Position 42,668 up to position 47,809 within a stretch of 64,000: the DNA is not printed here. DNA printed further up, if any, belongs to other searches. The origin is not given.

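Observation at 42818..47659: Architecture of the 1613-aa ATPase: large N-terminal domain, extended coiled coil, MoxR/AAA_5-like module (DDIQH in place of DEINR), C-terminal ~230-aa domain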

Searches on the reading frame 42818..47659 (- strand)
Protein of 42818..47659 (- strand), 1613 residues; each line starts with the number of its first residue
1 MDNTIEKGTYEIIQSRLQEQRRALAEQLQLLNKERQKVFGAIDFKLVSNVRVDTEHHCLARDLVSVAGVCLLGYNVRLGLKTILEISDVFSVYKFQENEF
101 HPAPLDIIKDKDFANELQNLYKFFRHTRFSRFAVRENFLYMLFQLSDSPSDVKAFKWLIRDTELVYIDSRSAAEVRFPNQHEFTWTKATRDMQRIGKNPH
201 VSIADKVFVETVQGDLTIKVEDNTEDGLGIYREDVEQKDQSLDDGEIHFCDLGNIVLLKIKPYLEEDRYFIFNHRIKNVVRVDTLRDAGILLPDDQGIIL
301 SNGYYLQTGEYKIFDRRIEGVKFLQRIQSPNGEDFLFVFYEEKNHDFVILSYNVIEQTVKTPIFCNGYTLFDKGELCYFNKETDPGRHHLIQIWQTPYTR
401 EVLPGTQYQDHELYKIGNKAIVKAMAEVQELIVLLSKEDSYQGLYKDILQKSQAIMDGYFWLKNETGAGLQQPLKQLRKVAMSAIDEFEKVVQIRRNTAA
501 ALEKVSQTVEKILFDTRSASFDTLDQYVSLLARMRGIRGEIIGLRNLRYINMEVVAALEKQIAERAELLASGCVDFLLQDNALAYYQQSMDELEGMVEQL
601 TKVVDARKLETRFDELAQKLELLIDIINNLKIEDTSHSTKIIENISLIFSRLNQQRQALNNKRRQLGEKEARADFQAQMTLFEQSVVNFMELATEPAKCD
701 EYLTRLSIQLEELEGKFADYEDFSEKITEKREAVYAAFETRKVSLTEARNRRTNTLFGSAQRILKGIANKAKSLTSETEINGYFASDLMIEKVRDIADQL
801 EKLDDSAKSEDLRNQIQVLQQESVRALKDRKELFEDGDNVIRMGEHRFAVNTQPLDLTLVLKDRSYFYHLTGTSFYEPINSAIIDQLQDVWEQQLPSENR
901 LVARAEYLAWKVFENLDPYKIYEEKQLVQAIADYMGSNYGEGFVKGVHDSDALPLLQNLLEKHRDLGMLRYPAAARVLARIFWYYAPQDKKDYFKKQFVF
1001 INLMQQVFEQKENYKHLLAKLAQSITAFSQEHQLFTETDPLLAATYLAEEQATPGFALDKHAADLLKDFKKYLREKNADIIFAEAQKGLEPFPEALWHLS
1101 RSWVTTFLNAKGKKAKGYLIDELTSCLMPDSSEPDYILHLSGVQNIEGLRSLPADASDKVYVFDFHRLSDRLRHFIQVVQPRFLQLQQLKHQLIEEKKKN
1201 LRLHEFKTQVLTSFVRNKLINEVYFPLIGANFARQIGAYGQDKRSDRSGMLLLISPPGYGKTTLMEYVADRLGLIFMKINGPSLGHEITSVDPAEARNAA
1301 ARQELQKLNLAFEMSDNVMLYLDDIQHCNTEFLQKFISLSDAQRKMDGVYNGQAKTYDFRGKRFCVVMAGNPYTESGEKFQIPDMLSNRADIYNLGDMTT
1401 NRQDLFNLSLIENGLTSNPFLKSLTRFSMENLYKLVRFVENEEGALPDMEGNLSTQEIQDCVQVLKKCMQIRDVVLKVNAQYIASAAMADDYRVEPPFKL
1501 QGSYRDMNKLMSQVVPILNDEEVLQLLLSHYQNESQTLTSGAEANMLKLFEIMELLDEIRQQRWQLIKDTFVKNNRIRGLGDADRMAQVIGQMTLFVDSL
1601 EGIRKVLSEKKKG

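Call 5: search_protein_families(library=pfam, proteins=[window:42818-47659:-], max_evalue=0.01)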
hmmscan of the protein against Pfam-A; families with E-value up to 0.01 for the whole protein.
window:42818-47659:- (1613 aa): 6 families
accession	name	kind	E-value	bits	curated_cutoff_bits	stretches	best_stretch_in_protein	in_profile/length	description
PF12458.13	DUF3686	-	6.1e-180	598.9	25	1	24-460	2-448/448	ATPase involved in DNA repair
PF25472.1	DUF7902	-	1.7e-24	86.2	26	1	581-665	1-85/85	Domain of unknown function (DUF7902)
PF00004.35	AAA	-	2.8e-07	31.5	21.2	1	1251-1332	1-73/131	ATPase family associated with various cellular activities (AAA)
PF07728.20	AAA_5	-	1.2e-06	29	22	1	1251-1376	2-127/139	AAA domain (dynein-related subfamily)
PF13401.12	AAA_22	-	3e-06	28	27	1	1247-1344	4-111/130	AAA domain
PF05496.18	RuvB_N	-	0.0025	18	27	0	1242-1286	27-71/159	Holliday junction DNA helicase RuvB P-loop domain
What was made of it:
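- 46220..47659 (-): aa 1-480: N-terminal helix (2-39), beta-rich propeller-like body (45-395) and helical bundle (412-479). This is Pfam DUF3686. Pfam PF12458 E=6e-180 (call 5).
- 43478..44059 (-): aa 1201-1394: AAA+ alpha/beta core. Pfam AAA, AAA_5 and AAA_22 (call 5).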

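Call 6: search_protein_families(library=ncbifam, proteins=[window:42818-47659:-], max_evalue=0.01)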
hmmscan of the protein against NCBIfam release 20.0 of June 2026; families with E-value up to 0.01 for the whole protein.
window:42818-47659:- (1613 aa): 5 families
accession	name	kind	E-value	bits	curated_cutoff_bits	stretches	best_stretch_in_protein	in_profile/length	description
NF000868.0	PRK00080.1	equivalog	0.00077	18.5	282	1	1242-1286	45-89/330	Holliday junction branch migration DNA helicase RuvB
NF033453.1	BREX_3_BrxF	hypoth_equivalog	0.00084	19.1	50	1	1244-1325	12-88/149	BREX-3 system P-loop-containing protein BrxF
TIGR00635.1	ruvB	equivalog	0.0019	17.3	299.05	1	1243-1285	25-67/305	Holliday junction branch migration DNA helicase RuvB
TIGR00436.1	era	equivalog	0.0053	16.2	116.25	0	404-513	56-163/270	GTPase Era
TIGR01243.1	CDC48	subfamily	0.0093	14.3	802.65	0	1251-1284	215-248/733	CDC48 family AAA ATPase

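Call 9: search_solved_structures(query=window:42818-47659:-, max_evalue=1)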
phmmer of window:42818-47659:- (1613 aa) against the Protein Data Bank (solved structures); distinct sequences matched with E-value up to 1: 94 (the best 60 are shown).
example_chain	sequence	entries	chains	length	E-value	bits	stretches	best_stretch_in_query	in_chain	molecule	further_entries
7swl_A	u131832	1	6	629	4.1e-05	24.6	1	1217-1284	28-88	Rix7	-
7t3i_A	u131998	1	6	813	7.5e-05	23.7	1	1217-1284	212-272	Rix7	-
6mat_A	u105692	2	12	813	7.6e-05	23.7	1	1217-1284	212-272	Rix7 mutant | Rix7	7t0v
6chs_H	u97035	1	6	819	0.00068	20.5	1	1251-1318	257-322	Putative cell division control protein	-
7wub_D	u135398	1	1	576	0.00075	20.4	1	1251-1302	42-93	Transitional endoplasmic reticulum ATPase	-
7wub_C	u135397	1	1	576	0.00075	20.4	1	1251-1302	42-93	Transitional endoplasmic reticulum ATPase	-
6mck_A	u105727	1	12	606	0.00085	20.2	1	1251-1302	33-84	Transitional endoplasmic reticulum ATPase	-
9m4n_A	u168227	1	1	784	0.0014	19.5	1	1251-1306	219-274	Cell division control protein 48 homolog A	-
7rlj_A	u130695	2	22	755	0.0014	19.4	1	1251-1302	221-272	Transitional endoplasmic reticulum ATPase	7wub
8yka_A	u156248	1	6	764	0.0015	19.4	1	1251-1302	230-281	Transitional endoplasmic reticulum ATPase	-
7lmy_A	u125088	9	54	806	0.0015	19.3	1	1251-1302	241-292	Transitional endoplasmic reticulum ATPase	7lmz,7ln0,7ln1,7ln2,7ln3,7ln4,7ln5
9m3v_A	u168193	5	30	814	0.0015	19.3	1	1251-1306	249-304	Cell division control protein 48 homolog A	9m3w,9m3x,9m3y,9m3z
7y4w_A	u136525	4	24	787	0.0016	19.3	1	1251-1302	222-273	Transitional endoplasmic reticulum ATPase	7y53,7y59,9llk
9yrc_A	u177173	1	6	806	0.0016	19.3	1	1251-1302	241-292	Transitional endoplasmic reticulum ATPase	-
5c18_A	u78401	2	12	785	0.0016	19.3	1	1251-1302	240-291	Transitional endoplasmic reticulum ATPase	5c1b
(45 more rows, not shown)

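Call 11: search_protein_families(library=padloc, proteins=[window:42818-47659:-], max_evalue=0.01)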
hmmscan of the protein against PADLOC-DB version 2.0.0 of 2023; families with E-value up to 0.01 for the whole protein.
window:42818-47659:- (1613 aa): 1 family
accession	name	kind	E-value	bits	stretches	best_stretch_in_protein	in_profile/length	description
PDLC04140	mad8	-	0.0031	15.1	0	1249-1354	28-115/314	mads_8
